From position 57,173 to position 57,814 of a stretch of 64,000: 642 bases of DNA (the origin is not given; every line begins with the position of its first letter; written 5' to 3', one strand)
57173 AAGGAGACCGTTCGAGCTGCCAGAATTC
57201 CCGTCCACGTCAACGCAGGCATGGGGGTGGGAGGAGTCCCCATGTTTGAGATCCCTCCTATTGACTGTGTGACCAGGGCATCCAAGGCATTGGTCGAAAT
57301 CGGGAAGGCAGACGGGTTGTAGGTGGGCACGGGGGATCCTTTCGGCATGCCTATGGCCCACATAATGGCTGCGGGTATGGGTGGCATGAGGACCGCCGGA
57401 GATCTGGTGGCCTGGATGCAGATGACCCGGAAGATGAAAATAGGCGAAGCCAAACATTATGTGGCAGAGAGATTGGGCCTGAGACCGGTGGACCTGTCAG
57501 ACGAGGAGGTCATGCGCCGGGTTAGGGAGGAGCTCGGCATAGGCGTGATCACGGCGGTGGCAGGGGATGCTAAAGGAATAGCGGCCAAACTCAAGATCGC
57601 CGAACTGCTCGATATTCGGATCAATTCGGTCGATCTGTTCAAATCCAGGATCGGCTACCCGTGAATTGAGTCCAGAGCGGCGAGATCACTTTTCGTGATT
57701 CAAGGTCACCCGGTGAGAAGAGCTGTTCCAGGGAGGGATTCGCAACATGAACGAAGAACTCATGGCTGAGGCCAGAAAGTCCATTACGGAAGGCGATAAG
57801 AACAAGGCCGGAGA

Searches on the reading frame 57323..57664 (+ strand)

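Call 13: search_protein_families(library=pfam, proteins=[window:57323-57664:+])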
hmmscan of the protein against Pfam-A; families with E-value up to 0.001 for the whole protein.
window:57323-57664:+ (113 aa): 1 family
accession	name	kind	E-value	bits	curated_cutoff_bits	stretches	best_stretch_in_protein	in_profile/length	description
PF09505.15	Dimeth_Pyl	-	1.1e-47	163.1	25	1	1-108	355-462/463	Dimethylamine methyltransferase (Dimeth_PyL)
